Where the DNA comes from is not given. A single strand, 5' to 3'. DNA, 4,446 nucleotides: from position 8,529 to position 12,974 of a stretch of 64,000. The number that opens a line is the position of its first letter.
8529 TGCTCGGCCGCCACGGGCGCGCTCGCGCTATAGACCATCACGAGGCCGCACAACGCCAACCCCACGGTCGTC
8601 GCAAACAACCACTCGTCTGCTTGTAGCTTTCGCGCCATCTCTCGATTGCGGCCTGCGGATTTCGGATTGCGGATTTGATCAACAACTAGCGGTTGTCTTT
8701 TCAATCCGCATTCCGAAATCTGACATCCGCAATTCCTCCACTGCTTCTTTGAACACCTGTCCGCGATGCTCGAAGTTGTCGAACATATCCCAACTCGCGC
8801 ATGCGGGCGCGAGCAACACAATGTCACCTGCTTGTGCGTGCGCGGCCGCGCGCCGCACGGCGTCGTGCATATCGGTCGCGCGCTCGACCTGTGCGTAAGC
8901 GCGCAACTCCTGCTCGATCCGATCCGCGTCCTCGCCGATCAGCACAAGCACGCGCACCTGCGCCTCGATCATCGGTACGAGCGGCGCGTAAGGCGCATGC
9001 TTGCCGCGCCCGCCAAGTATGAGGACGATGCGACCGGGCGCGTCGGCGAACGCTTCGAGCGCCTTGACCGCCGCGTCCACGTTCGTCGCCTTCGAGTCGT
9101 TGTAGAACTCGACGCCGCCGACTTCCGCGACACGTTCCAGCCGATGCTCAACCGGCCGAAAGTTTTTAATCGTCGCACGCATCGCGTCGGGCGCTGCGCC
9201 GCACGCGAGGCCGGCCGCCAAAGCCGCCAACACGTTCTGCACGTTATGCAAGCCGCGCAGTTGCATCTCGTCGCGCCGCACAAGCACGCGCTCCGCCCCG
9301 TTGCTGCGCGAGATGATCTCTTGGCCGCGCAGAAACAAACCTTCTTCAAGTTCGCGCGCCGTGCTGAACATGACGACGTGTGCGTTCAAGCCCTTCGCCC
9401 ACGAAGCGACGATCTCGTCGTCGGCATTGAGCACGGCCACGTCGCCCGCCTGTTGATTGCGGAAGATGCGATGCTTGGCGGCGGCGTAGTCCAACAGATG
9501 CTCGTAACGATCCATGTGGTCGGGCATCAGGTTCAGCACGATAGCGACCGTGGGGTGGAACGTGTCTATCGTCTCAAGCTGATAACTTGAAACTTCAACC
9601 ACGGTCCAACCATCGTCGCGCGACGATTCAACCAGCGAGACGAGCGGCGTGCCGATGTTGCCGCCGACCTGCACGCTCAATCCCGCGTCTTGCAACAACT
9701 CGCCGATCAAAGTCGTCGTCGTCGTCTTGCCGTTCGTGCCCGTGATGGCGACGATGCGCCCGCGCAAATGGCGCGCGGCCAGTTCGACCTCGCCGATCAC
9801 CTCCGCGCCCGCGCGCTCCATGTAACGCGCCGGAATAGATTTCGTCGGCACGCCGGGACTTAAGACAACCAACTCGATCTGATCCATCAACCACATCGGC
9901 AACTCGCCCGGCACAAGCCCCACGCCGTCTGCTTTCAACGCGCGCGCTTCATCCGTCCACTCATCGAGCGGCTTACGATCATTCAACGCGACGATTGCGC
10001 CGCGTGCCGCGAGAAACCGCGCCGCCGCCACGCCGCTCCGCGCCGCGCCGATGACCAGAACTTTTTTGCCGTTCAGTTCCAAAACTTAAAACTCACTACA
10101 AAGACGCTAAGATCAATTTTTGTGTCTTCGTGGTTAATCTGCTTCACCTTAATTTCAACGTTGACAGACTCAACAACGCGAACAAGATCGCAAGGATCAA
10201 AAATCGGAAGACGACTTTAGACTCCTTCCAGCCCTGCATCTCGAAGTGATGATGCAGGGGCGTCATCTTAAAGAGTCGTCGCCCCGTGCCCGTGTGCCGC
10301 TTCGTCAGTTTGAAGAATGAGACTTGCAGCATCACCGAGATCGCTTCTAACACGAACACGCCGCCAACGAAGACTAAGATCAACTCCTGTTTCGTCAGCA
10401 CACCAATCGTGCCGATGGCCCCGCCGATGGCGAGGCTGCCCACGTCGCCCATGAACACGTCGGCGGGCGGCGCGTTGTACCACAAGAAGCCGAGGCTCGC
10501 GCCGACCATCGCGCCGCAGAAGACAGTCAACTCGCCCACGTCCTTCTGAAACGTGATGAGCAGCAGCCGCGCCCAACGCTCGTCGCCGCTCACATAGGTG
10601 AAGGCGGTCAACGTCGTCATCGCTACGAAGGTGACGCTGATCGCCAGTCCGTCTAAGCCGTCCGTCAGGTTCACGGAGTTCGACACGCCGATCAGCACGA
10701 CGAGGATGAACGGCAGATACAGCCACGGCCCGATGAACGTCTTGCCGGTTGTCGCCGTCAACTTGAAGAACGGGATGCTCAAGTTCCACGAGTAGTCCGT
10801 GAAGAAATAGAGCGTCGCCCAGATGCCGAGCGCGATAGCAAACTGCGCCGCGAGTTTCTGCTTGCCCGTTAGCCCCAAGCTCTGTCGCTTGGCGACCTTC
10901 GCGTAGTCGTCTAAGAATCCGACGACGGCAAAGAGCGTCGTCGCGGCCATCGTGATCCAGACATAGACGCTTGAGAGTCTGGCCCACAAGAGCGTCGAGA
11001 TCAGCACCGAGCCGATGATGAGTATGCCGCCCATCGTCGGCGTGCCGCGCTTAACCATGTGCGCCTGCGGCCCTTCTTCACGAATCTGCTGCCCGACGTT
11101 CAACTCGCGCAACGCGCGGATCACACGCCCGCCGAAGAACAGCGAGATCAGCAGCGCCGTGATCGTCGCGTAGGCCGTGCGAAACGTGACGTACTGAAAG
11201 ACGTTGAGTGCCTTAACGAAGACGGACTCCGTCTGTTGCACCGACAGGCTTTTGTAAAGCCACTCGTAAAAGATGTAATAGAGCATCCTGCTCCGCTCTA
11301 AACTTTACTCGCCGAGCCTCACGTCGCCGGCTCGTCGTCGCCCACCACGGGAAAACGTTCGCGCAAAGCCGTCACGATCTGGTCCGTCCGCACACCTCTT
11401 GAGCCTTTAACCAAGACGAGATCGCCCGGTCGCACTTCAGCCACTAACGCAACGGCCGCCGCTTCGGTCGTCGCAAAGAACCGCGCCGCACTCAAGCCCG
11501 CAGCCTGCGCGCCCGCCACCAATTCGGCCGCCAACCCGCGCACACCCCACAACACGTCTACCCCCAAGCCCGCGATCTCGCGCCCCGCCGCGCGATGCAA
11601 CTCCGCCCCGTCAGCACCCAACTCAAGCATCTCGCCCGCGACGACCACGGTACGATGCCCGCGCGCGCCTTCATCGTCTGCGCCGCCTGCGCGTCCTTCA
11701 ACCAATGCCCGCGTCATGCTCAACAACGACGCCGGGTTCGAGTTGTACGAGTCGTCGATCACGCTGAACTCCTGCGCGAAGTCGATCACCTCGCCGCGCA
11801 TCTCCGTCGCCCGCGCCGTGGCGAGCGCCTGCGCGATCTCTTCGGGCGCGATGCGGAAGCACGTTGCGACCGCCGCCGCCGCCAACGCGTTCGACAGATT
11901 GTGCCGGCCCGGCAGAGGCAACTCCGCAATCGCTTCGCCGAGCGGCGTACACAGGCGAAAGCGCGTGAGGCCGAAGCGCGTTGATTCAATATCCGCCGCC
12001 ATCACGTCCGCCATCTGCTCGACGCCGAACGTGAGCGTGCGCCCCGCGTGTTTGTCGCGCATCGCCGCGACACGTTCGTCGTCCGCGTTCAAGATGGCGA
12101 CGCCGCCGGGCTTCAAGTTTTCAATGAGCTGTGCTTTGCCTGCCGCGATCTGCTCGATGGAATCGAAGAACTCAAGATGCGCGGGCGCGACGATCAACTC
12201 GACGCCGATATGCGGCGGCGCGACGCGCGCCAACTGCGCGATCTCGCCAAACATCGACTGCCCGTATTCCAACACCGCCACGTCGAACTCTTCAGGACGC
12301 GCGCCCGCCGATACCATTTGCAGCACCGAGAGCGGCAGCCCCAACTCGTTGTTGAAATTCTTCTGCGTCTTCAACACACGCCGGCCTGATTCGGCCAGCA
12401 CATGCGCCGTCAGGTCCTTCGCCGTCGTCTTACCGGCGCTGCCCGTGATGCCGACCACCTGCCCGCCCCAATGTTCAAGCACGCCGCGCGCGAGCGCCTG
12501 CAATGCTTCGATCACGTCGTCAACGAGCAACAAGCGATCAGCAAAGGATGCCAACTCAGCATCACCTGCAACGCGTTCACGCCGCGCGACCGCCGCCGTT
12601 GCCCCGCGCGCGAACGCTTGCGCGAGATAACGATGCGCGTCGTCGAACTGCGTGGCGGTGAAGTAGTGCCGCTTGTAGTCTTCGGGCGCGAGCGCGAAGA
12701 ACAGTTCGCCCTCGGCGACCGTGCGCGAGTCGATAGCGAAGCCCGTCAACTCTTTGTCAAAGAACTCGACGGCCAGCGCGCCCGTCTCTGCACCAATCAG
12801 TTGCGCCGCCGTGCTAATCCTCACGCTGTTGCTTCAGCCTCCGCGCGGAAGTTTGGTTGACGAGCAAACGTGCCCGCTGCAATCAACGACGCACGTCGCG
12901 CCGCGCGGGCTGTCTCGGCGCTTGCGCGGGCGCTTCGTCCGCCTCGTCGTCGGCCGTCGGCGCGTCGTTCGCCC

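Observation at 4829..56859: Family of about 16 intergenic palindromes whose arms are tiled from tandem 7-nt units around a shared AT-rich core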

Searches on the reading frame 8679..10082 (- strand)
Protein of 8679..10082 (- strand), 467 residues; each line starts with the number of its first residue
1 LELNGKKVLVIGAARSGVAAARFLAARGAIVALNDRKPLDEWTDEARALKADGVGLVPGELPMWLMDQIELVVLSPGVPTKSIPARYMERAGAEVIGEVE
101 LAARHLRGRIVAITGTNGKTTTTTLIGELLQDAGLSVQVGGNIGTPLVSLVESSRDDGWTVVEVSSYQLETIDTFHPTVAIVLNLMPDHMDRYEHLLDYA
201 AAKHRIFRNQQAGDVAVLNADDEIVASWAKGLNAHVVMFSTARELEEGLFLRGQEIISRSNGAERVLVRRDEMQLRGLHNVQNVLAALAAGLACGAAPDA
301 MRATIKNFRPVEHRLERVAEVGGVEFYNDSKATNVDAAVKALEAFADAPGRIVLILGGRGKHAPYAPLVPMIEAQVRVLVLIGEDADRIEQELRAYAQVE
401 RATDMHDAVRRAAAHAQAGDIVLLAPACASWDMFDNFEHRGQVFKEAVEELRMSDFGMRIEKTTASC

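Call 8: search_protein_families(library=pfam, proteins=[window:8679-10082:-])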
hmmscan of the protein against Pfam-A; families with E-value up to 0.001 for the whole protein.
window:8679-10082:- (467 aa): 3 families
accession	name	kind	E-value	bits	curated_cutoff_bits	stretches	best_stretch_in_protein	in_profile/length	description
PF08245.18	Mur_ligase_M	-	2.3e-33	116.3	24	1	113-290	1-199/200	Mur ligase middle domain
PF02875.26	Mur_ligase_C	-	6.1e-20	72.8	28.4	1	313-428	1-127/127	Mur ligase, glutamate ligase domain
PF21799.2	MurD-like_N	-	2.6e-09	37.7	27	1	6-97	1-88/88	Mur ligase MurD-like, N-terminal domain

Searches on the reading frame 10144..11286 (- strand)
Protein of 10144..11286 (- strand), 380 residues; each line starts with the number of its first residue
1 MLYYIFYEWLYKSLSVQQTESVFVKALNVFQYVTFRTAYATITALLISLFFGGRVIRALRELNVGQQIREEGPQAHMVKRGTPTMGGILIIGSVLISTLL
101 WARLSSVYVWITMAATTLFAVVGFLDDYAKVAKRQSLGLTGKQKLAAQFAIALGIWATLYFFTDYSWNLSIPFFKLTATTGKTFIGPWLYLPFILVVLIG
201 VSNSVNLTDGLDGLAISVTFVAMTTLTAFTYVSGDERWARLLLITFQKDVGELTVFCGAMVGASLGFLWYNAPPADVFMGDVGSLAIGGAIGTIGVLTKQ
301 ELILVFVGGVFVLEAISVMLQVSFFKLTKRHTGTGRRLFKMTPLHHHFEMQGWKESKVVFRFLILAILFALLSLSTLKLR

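Call 8: search_protein_families(library=pfam, proteins=[window:10144-11286:-])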
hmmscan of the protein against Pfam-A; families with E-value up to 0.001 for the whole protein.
window:10144-11286:- (380 aa): 2 families
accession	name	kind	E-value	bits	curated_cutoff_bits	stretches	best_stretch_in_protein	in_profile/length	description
PF00953.26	Glycos_transf_4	-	3.7e-34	118.5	27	1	110-297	2-158/160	Glycosyl transferase family 4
PF10555.14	MraY_sig1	-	8.3e-06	25.5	20.1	1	79-91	1-13/13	Phospho-N-acetylmuramoyl-pentapeptide-transferase signature 1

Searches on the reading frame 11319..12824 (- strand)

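Call 8: search_protein_families(library=pfam, proteins=[window:11319-12824:-])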
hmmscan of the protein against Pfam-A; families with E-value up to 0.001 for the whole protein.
window:11319-12824:- (501 aa): 2 families
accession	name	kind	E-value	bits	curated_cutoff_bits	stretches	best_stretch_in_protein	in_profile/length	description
PF08245.18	Mur_ligase_M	-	4.3e-44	151.3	24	1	126-320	1-200/200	Mur ligase middle domain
PF02875.26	Mur_ligase_C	-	4.1e-13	50.7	28.4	1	343-476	2-127/127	Mur ligase, glutamate ligase domain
